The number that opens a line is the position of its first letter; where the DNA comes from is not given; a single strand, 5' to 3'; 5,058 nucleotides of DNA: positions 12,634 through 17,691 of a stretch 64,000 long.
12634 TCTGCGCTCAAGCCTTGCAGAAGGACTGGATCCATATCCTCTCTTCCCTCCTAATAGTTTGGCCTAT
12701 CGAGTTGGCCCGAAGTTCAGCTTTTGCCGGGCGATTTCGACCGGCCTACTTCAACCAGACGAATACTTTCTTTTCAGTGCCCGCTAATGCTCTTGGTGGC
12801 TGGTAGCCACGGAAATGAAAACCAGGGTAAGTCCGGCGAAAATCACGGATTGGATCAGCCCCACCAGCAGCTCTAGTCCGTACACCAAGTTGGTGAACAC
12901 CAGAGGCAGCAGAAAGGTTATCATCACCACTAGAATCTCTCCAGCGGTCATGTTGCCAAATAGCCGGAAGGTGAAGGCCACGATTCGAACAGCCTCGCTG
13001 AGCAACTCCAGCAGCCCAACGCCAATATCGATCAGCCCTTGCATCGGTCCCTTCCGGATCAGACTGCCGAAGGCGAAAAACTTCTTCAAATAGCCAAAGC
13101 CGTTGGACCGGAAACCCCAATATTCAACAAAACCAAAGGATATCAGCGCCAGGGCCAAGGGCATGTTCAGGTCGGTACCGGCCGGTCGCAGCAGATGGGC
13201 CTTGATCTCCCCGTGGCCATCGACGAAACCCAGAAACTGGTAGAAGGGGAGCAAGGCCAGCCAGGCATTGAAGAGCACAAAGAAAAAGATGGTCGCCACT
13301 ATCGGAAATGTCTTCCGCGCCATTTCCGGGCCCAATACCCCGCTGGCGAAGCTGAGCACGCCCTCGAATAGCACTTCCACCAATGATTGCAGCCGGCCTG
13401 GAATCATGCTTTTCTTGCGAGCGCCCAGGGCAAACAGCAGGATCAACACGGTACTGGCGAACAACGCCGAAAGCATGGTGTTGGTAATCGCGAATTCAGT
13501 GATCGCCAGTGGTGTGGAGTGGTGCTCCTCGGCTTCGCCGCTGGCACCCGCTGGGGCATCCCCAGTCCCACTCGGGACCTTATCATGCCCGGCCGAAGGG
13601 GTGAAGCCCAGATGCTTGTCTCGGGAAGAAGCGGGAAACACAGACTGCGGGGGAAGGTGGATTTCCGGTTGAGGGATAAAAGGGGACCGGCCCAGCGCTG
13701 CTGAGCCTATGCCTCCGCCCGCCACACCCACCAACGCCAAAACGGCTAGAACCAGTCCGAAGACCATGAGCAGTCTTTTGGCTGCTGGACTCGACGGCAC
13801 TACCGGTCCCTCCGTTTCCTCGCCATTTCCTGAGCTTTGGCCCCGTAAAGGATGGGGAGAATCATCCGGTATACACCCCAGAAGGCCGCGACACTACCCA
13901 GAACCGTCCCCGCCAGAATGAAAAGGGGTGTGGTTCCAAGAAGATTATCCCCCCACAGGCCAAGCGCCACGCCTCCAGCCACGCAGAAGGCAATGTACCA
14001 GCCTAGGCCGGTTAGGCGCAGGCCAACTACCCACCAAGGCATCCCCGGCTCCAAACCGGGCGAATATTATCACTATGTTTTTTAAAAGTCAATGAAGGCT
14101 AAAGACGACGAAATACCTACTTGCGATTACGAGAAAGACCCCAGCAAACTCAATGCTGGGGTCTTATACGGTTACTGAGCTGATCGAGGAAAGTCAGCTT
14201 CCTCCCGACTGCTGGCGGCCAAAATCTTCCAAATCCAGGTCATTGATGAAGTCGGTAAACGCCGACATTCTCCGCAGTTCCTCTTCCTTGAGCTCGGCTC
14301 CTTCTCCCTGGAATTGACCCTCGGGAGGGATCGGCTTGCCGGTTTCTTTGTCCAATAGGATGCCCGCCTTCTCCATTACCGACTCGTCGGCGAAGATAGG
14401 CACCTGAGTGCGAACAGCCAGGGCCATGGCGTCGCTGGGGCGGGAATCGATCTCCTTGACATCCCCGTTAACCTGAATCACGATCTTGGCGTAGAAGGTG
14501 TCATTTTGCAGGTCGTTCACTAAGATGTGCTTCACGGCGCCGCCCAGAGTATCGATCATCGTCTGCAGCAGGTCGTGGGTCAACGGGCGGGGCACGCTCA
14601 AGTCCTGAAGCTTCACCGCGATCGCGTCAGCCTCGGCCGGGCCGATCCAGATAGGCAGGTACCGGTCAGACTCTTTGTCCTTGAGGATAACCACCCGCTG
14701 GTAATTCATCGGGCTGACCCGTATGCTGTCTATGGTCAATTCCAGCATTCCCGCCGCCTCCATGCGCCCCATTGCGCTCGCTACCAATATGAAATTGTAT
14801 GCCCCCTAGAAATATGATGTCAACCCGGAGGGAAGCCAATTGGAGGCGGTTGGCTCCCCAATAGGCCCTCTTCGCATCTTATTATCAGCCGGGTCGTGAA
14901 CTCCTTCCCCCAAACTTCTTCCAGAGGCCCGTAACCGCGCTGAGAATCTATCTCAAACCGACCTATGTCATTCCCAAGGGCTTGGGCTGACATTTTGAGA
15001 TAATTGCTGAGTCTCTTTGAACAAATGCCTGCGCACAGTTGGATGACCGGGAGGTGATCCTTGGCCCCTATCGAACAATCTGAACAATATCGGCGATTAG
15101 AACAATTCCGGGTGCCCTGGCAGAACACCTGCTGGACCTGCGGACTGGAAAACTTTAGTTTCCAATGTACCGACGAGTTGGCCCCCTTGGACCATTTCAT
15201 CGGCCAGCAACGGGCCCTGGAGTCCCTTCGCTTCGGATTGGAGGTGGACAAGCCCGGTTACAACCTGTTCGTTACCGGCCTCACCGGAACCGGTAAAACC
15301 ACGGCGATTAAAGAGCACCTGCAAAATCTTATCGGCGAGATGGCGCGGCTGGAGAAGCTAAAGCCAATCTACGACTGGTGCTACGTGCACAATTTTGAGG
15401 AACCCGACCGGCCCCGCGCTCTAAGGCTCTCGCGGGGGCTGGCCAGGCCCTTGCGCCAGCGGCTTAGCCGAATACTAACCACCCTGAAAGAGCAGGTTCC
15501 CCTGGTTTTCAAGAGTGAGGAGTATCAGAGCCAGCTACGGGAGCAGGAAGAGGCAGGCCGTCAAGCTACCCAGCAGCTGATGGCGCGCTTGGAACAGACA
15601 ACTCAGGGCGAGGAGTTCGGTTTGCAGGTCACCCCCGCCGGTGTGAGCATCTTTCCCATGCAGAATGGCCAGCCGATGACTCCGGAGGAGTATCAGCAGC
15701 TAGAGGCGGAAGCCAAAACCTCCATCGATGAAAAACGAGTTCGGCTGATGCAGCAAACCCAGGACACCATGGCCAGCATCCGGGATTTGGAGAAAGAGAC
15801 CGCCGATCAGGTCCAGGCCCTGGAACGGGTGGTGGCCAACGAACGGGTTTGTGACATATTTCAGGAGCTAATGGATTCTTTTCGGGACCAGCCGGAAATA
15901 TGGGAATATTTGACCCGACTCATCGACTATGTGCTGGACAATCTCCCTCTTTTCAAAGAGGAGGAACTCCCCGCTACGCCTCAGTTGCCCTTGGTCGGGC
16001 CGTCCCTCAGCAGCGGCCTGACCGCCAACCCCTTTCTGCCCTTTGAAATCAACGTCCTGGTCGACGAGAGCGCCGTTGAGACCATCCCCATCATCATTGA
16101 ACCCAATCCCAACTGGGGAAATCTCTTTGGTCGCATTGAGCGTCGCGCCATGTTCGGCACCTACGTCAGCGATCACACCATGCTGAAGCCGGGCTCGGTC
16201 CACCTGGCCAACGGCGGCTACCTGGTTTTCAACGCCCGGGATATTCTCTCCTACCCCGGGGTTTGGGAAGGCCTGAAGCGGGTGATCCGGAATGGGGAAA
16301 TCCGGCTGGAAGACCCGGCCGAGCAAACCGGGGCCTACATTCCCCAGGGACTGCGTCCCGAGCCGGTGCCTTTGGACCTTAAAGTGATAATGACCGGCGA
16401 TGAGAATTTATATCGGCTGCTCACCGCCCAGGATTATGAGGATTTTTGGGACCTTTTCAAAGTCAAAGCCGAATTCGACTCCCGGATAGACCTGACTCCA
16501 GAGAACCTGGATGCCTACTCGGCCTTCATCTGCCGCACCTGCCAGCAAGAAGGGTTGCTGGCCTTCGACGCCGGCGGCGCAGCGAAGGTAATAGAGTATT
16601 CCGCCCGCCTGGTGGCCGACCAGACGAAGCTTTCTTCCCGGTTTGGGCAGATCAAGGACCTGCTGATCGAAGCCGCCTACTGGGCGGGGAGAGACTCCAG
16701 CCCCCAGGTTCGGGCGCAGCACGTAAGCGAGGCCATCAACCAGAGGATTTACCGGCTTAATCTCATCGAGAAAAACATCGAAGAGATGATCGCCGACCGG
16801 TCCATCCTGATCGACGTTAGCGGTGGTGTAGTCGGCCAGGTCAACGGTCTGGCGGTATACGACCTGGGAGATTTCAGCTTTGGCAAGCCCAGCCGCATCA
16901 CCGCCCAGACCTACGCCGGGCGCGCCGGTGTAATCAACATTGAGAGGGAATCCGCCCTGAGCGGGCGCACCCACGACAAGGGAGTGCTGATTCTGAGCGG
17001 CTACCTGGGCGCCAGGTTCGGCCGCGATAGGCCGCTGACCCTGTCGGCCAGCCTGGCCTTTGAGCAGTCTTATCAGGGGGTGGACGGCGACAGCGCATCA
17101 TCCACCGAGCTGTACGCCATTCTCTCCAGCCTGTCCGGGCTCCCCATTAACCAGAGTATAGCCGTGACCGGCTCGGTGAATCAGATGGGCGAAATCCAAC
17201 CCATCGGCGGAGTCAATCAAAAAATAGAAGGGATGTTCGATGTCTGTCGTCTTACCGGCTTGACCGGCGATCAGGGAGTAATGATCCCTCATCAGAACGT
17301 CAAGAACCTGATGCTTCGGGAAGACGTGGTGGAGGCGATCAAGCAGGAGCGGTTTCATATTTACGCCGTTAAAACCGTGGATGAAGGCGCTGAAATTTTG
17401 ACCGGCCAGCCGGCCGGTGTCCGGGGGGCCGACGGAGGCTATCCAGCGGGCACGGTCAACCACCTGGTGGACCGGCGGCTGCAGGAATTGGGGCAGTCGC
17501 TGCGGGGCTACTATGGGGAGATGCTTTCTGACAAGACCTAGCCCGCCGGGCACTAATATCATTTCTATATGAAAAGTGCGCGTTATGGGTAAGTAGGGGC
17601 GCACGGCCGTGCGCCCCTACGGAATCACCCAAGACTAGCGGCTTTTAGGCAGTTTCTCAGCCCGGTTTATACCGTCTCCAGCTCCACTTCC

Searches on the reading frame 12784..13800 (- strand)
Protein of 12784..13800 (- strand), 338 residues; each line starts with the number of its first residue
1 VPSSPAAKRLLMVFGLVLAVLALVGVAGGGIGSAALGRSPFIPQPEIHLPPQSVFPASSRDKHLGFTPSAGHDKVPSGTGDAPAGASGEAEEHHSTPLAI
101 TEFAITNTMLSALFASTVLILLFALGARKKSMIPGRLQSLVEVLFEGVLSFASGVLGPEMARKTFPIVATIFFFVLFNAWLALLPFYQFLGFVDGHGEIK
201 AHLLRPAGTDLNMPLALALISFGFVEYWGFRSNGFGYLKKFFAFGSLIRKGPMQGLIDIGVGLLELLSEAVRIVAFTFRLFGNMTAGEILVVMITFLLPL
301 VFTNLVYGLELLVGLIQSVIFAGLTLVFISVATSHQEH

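Call 17: search_protein_families(library=pfam, proteins=[window:12784-13800:-], max_evalue=0.00001)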
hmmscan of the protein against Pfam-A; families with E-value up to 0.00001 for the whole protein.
window:12784-13800:- (338 aa): 1 family
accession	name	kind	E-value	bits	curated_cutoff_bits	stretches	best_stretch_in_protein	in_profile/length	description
PF00119.25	ATP-synt_A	-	2.2e-37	129.5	33.9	1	111-330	3-217/217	ATP synthase A chain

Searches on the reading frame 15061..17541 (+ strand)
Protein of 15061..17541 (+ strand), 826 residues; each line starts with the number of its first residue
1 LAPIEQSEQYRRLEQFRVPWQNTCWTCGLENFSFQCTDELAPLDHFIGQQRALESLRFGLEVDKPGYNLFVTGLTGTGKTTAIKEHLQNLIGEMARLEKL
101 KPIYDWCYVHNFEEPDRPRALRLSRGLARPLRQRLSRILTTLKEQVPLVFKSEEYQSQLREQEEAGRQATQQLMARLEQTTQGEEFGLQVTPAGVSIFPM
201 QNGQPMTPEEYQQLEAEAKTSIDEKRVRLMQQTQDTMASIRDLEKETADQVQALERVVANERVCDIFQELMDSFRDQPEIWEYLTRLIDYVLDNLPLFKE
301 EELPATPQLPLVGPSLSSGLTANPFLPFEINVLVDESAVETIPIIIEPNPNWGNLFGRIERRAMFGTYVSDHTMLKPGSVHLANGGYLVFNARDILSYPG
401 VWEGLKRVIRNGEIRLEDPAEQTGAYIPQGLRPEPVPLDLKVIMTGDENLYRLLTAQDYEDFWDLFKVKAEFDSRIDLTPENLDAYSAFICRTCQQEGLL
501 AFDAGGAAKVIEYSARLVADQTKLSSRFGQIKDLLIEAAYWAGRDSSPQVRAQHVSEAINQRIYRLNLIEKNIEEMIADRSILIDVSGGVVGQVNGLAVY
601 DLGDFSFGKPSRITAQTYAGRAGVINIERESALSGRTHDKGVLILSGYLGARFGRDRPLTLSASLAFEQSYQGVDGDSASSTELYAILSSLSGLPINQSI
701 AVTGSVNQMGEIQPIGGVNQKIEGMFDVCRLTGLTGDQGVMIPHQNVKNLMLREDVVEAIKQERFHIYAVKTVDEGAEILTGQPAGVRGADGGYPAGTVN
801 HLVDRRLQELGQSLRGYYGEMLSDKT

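Call 17: search_protein_families(library=pfam, proteins=[window:15061-17541:+], max_evalue=0.00001)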
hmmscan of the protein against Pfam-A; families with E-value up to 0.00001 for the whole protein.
window:15061-17541:+ (826 aa): 4 families
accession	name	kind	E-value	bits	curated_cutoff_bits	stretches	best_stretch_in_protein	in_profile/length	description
PF13654.12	AAA_32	-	7.7e-45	152.6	21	1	341-473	2-133/133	LonB-like, AAA domain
PF20436.4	LonB_AAA-LID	-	6.1e-24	84.3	22.4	1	502-565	2-65/65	Archaeal LonB, AAA+ ATPase LID domain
PF20437.3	LonC_helical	-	5.9e-13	49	24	1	105-136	1-32/34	Lon-like LonC helical domain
PF05362.19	Lon_C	-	2.1e-09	37.7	21.1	1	675-775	108-197/205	Lon protease (S16) C-terminal proteolytic domain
